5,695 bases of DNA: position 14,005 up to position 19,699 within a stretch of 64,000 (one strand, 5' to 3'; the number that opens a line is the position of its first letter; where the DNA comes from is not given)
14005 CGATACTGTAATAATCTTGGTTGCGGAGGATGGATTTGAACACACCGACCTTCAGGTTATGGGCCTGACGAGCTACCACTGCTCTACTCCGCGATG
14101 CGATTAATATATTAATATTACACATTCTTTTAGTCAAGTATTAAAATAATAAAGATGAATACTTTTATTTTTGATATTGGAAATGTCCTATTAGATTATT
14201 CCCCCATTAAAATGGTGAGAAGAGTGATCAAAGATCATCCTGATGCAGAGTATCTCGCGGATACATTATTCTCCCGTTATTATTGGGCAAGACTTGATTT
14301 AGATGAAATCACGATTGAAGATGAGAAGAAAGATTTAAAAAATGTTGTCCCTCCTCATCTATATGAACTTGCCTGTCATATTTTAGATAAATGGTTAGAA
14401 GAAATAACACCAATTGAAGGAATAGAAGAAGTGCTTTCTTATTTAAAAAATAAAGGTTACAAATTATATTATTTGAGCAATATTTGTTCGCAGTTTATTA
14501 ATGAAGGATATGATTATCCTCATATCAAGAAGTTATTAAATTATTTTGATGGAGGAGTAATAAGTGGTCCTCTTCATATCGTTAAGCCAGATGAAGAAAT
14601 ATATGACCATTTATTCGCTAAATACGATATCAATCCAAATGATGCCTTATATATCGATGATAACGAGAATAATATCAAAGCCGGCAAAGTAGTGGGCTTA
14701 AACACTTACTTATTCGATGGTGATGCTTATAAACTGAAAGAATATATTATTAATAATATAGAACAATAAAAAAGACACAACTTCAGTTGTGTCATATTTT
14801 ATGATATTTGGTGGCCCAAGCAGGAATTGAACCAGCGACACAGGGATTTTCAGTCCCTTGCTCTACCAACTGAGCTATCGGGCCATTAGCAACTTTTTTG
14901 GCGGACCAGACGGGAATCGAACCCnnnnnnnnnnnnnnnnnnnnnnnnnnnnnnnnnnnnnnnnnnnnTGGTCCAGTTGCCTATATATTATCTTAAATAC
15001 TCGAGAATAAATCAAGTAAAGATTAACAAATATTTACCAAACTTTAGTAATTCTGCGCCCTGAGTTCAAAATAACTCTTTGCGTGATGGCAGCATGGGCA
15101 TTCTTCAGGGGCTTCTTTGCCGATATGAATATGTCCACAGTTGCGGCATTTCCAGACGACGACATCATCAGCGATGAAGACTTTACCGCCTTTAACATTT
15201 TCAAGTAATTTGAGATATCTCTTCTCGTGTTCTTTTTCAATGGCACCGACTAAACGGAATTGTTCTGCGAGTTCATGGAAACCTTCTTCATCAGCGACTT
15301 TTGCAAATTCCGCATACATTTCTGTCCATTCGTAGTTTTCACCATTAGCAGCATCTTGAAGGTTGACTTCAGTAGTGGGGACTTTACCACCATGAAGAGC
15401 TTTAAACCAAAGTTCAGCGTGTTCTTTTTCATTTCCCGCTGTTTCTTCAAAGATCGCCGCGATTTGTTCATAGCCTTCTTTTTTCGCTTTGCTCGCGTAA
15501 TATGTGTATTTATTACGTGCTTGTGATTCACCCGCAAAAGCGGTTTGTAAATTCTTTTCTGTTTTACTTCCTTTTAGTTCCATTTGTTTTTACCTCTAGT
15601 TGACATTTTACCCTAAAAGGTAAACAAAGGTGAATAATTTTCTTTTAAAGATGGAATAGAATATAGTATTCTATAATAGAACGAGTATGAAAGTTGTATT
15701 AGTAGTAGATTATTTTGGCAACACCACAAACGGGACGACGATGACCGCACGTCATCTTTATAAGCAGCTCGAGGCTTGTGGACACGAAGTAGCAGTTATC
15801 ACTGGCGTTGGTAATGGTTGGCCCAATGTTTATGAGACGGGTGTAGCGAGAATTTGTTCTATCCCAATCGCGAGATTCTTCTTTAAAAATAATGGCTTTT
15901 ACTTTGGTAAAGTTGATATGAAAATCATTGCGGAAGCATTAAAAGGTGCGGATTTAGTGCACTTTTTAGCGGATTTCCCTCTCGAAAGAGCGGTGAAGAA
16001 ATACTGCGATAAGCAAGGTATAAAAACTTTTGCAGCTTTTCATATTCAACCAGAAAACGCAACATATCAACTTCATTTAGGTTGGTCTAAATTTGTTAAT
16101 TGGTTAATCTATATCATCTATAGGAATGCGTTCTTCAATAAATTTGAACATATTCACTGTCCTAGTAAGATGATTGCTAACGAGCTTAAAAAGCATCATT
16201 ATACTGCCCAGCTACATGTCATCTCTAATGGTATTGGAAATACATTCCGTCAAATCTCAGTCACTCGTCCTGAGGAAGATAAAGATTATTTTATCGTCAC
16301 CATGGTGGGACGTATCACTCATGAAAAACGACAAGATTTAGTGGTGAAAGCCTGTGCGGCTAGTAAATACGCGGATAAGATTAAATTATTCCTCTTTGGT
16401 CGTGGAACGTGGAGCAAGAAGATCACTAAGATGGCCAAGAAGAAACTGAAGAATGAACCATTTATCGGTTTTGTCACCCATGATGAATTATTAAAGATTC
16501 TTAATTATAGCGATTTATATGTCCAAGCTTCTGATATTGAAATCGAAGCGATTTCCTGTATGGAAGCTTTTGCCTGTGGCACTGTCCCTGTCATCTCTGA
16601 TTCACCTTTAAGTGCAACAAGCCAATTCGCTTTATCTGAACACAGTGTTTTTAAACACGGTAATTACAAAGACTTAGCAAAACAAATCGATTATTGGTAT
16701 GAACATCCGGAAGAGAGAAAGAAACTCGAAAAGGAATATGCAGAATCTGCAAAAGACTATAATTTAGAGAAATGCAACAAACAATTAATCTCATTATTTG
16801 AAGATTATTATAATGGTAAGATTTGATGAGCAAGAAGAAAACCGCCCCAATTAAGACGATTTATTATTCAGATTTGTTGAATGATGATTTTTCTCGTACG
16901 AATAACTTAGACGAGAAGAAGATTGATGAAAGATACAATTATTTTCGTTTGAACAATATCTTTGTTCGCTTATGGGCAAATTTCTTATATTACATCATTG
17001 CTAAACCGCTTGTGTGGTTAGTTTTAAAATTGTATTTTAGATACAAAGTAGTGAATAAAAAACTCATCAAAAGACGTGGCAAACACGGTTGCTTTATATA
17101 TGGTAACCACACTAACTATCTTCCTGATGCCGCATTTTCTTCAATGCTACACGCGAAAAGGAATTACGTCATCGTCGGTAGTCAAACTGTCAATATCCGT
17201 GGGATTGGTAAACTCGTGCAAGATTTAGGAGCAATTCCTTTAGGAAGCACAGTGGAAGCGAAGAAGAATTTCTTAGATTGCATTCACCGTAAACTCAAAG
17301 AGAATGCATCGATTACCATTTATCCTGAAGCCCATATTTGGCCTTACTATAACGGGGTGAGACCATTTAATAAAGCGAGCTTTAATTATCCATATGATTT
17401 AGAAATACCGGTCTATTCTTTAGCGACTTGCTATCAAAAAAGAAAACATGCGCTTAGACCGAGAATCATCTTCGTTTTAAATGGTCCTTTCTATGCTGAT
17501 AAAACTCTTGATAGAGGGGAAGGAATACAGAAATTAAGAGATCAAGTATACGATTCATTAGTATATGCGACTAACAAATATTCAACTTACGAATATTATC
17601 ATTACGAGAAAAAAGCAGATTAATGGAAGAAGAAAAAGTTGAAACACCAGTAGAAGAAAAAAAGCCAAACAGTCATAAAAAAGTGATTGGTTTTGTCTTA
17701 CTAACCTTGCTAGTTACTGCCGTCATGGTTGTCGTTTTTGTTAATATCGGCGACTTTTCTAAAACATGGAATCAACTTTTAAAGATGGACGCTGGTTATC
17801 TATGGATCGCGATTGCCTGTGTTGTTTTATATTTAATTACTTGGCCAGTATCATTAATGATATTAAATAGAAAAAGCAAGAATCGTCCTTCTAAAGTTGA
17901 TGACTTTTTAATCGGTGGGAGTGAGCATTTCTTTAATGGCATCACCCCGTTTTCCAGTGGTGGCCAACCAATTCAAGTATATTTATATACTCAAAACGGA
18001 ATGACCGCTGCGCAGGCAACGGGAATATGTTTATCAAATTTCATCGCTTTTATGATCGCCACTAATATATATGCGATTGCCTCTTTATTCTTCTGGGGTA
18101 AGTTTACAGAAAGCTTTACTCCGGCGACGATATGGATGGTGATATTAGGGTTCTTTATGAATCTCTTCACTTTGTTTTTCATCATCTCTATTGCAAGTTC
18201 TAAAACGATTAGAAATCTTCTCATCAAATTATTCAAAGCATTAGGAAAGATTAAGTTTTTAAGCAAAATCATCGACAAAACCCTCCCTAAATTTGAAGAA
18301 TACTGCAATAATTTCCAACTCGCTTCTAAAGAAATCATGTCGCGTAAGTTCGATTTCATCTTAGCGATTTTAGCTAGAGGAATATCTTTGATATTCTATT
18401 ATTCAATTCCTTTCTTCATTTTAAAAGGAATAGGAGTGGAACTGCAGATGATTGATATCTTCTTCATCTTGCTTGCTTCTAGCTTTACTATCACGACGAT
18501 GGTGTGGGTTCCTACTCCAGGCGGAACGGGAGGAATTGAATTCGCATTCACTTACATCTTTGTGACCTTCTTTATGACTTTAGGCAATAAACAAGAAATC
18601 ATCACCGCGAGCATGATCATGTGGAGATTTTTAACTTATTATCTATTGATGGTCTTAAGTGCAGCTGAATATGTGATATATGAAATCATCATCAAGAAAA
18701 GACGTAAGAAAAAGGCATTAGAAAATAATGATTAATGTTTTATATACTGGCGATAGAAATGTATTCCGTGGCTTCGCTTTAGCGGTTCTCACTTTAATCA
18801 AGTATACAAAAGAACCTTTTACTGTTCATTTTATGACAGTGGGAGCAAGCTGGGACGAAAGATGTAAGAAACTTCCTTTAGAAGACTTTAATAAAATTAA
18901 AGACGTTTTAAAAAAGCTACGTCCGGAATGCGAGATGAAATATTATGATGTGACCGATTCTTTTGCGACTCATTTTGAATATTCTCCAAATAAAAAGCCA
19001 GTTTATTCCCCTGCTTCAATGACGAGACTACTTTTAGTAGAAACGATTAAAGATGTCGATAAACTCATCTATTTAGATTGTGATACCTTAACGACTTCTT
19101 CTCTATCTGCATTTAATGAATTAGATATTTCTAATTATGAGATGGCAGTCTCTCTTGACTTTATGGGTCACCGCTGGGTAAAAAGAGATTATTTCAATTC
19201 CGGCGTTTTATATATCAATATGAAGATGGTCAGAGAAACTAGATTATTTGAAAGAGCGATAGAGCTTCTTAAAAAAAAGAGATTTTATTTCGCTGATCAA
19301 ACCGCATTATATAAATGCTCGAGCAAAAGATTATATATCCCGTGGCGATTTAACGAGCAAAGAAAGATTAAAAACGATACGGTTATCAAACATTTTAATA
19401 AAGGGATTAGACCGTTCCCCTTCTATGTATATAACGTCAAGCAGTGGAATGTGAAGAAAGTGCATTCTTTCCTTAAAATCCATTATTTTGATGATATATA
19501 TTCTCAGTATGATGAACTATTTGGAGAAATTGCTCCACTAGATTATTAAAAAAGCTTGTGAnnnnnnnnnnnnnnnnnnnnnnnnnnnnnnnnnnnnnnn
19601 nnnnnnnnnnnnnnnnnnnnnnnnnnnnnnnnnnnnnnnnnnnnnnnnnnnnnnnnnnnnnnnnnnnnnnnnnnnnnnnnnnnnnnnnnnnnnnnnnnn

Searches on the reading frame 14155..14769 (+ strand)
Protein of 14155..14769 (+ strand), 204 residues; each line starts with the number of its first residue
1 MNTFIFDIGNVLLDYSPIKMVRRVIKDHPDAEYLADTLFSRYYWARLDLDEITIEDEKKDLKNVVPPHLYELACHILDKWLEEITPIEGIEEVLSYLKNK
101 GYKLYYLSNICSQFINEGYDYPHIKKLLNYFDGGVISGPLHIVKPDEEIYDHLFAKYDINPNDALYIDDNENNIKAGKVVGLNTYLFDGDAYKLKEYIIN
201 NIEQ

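Call 58: search_protein_families(library=pfam, proteins=[window:14155-14769:+], max_evalue=0.0001)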
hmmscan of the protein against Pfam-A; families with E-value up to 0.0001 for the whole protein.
window:14155-14769:+ (204 aa): 2 families
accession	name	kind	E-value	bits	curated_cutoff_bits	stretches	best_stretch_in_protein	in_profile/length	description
PF00702.32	Hydrolase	-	1.8e-17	64.8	26.4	1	1-181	1-191/191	haloacid dehalogenase-like hydrolase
PF13419.12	HAD_2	-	7.9e-15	55.9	23.8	1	46-184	42-175/178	Haloacid dehalogenase-like hydrolase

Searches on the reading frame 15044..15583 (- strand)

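Call 75: search_protein_families(library=pfam, proteins=[window:15044-15583:-], max_evalue=0.0001)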
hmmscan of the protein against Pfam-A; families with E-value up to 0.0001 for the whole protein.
window:15044-15583:- (179 aa): 4 families
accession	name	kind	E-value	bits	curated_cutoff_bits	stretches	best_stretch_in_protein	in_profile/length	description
PF02915.23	Rubrerythrin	-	1.7e-25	90.4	22.8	1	10-127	1-137/137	Rubrerythrin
PF21349.2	RUBY_RBDX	-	1.3e-13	50.6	26.5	1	144-173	1-30/30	Rubrerythrin, rubredoxin-like domain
PF00210.30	Ferritin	-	8.2e-07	29.5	24.5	1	10-127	2-103/142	Ferritin-like domain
PF23458.2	DUF7130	-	1.4e-06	28.5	35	1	128-170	39-81/89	Domain of unknown function (DUF7130)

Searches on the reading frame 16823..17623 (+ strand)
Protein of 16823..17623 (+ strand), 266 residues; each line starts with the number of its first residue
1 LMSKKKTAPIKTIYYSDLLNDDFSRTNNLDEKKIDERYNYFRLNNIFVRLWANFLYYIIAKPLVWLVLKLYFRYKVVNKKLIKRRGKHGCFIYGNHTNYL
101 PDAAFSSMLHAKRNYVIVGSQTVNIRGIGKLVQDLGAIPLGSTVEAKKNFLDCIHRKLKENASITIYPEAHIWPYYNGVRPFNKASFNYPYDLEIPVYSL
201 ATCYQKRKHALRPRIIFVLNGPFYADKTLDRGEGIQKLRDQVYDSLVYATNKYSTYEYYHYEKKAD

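Call 75: search_protein_families(library=pfam, proteins=[window:16823-17623:+], max_evalue=0.0001)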
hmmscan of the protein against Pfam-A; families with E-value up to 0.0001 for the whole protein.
window:16823-17623:+ (266 aa): 1 family
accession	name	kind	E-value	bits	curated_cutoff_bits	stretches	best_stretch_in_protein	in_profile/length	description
PF01553.26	Acyltransferase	-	8.1e-10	39.1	23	1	75-200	3-129/132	Acyltransferase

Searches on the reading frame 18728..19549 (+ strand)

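Call 75: search_protein_families(library=pfam, proteins=[window:18728-19549:+], max_evalue=0.0001)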
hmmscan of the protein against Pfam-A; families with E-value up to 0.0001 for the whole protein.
window:18728-19549:+ (273 aa): 1 family
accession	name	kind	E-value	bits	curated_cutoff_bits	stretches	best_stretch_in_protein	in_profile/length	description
PF01501.26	Glyco_transf_8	-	7.7e-18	65.4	24.3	1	4-217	2-227/253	Glycosyl transferase family 8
